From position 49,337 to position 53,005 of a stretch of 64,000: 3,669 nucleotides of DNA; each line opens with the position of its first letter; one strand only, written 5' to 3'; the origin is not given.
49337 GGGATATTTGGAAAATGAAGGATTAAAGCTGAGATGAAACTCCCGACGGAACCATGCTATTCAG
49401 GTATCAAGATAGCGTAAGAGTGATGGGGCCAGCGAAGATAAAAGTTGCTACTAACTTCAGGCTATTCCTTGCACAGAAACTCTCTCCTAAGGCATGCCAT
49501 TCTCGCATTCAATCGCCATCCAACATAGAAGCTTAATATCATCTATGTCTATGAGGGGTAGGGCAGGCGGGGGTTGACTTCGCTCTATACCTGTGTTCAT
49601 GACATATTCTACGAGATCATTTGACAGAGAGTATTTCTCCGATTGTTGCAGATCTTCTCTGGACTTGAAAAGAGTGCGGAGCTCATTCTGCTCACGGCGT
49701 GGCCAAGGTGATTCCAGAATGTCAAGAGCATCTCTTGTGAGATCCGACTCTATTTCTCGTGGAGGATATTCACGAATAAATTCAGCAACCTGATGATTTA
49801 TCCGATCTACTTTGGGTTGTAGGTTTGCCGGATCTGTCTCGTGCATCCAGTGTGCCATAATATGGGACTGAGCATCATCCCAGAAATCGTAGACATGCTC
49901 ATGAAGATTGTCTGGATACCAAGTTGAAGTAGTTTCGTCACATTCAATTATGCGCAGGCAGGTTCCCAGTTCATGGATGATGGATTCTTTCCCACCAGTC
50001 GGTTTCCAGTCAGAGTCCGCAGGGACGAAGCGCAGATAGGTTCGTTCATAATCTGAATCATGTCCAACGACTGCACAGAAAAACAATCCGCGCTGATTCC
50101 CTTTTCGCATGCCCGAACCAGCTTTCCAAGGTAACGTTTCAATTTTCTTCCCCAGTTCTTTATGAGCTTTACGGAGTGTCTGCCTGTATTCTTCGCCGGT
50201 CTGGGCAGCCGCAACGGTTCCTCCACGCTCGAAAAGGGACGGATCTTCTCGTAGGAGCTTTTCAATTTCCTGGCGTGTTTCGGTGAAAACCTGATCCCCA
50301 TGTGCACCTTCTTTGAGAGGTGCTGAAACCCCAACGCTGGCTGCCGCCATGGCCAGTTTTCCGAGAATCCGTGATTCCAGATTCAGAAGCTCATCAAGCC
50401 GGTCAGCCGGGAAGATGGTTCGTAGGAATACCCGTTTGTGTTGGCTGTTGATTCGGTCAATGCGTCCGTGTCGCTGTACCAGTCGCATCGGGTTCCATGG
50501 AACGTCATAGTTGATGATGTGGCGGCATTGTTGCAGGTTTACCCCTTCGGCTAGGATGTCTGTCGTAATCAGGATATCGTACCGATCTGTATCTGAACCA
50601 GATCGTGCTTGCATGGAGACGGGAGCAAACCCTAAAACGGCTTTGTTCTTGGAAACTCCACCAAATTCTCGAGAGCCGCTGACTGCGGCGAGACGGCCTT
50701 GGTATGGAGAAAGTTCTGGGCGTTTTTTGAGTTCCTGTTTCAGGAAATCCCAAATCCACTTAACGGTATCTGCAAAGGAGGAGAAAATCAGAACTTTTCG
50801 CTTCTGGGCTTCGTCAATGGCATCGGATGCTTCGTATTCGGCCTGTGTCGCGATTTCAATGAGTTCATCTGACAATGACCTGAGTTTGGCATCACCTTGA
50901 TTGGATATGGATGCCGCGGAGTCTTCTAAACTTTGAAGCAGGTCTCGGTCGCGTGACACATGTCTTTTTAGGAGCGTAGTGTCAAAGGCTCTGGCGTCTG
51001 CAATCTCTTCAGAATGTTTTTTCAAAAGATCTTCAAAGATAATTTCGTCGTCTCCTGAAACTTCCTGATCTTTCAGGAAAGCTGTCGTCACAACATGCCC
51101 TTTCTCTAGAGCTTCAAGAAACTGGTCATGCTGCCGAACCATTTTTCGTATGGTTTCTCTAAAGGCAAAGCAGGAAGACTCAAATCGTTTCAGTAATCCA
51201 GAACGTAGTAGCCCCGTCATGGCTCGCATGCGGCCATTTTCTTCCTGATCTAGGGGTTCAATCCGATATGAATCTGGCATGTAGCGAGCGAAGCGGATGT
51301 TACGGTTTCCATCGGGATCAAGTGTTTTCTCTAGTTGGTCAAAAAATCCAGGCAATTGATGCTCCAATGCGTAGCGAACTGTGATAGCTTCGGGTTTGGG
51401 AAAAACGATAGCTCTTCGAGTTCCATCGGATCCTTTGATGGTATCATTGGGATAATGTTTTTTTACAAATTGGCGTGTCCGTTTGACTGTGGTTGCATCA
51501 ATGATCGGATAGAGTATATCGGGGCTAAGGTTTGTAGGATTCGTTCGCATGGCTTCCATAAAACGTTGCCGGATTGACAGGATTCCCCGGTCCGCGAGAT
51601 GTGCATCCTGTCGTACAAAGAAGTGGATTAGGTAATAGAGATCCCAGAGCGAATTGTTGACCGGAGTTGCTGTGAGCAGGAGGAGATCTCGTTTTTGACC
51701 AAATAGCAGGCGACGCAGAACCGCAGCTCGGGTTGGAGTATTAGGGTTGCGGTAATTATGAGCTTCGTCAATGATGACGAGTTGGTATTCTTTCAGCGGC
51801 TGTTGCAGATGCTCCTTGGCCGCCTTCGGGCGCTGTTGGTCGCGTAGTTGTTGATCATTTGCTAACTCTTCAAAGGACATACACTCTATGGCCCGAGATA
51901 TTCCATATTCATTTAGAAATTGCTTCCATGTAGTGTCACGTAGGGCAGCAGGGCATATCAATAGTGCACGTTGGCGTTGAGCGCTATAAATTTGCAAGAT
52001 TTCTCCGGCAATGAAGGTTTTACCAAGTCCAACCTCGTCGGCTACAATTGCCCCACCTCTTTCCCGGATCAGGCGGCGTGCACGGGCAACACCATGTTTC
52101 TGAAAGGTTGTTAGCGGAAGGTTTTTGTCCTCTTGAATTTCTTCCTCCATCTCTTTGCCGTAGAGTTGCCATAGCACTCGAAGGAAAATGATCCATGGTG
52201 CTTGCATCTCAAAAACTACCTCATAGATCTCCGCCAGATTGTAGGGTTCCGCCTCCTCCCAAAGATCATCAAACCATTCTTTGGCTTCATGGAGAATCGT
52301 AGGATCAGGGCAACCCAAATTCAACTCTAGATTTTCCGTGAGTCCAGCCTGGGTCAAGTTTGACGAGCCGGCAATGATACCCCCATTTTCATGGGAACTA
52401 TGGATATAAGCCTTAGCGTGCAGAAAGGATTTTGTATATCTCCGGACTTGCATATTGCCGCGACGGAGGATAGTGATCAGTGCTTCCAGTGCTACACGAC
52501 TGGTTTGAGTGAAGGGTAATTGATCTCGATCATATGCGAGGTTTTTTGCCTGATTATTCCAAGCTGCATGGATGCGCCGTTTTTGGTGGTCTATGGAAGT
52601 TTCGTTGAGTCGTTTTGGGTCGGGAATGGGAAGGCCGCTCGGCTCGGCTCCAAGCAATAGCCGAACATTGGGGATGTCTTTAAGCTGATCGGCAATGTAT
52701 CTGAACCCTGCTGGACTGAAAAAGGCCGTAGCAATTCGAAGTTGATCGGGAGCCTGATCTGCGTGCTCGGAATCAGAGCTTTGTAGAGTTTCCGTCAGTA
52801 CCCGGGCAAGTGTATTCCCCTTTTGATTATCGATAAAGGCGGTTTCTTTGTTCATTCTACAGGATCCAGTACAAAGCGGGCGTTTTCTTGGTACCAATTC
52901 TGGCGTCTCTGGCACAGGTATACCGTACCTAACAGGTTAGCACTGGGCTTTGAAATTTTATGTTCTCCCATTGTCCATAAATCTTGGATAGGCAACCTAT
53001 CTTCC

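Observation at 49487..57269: ATGA-coupled three-gene operon (giant N6A-MTase/TRD, HTH stub, PLD::SNF2 fusion): candidate non-canonical translocating RM-like / partial-DISARM-like defence system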

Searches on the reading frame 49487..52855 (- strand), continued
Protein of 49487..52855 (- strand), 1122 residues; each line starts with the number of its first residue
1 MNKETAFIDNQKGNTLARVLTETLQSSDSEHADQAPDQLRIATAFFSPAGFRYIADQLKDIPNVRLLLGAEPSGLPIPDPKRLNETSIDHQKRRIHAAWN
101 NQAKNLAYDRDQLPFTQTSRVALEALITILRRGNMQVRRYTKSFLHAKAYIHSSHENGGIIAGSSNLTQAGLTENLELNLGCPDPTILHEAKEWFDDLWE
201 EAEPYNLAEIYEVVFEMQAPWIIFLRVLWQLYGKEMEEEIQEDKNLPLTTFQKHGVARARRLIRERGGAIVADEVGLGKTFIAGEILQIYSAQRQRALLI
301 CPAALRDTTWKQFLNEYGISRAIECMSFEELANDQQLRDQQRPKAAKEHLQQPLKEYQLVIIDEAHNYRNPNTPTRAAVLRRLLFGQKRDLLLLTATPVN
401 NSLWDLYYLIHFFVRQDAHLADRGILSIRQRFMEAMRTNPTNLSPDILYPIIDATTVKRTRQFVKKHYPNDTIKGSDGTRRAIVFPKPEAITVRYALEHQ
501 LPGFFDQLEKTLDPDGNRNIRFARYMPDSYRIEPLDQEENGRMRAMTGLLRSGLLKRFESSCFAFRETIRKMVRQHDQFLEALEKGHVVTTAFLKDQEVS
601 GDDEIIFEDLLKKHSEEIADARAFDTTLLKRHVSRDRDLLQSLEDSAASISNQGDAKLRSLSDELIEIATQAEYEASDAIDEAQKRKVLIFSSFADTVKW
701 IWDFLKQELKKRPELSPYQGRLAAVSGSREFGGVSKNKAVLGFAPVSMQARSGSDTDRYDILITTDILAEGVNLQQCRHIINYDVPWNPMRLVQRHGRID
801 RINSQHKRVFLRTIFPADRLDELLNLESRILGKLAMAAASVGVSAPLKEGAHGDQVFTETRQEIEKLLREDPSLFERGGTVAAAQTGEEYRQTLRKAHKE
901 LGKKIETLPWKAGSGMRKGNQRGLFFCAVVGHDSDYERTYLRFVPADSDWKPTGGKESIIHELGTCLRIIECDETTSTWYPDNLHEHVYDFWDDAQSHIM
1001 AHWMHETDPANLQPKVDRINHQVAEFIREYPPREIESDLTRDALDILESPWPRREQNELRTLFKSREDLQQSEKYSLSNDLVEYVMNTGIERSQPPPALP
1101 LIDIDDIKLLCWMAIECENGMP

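Call 102: search_protein_families(library=pfam, proteins=[L071:2350-2595:+, L071:2654-3133:+, L071:3149-4756:+, L126:613-972:-, L126:983-1336:-, L126:11487-12404:-], max_evalue=0.1)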
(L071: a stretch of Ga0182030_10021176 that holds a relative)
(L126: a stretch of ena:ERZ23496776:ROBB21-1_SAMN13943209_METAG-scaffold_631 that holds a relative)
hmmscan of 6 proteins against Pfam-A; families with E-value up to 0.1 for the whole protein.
L071:2350-2595:+ (81 aa): 0 families

L071:2654-3133:+ (159 aa): 0 families

L071:3149-4756:+ (535 aa): 2 families
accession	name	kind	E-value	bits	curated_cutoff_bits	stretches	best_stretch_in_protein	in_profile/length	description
PF01844.29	HNH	-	0.00026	21.5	21.4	1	33-65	5-36/47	HNH endonuclease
PF13395.12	HNH_4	-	0.0013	19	22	1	32-74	4-49/54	HNH endonuclease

L126:613-972:- (119 aa): 3 families
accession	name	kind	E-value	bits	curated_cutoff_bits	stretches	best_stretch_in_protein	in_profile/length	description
PF14580.12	LRR_9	-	0.0051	16.8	30.5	1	7-35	24-52/175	Leucine-rich repeat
PF21944.1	Hemotin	-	0.039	14.1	27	1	72-97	11-36/74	Hemotin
PF02656.20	DUF202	-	0.058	14.3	23.4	1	43-94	16-67/68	Domain of unknown function (DUF202)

L126:983-1336:- (117 aa): 0 families

L126:11487-12404:- (305 aa): 0 families

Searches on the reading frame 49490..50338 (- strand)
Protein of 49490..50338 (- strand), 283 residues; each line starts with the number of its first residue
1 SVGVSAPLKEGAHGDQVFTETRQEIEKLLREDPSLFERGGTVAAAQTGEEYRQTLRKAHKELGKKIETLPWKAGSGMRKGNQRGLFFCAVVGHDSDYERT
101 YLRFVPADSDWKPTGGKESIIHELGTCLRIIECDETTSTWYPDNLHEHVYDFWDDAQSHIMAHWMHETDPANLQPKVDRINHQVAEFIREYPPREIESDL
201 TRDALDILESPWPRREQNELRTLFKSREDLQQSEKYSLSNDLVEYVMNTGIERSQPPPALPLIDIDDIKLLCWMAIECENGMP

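Call 82: predict_structure(alignment_id=A3)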
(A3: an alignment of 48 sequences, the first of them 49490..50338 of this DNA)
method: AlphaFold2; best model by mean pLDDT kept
length: 283 residues; sequences in the alignment: 48
mean_pLDDT: 71.3   pTM: 0.57
mean pLDDT of the five models: 71.3, 69.8, 68.7, 62.4, 60.9
residues with pLDDT >= 90: 86; 70-90: 92; 50-70: 30; < 50: 75
segments of 3 or more residues with pLDDT < 50: 1-51, 68-78, 124-133, 281-283
pLDDT, mean of each block of 10 residues (from residue 1): 25 29 44 35 38 56 55 38 85 83 88 79 51 60 81 93 84 81 96 93 95 92 87 93 96 81 91 79 39
secondary structure, 60 per line:
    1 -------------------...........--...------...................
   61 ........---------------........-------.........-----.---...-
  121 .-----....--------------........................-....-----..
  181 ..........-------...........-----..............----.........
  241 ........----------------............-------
elements in order: H20-30 H42-68 E84-91 E99-107 H127-130 H145-168 H170-173 H179-190 H198-208 H214-227 H232-248 E268-276
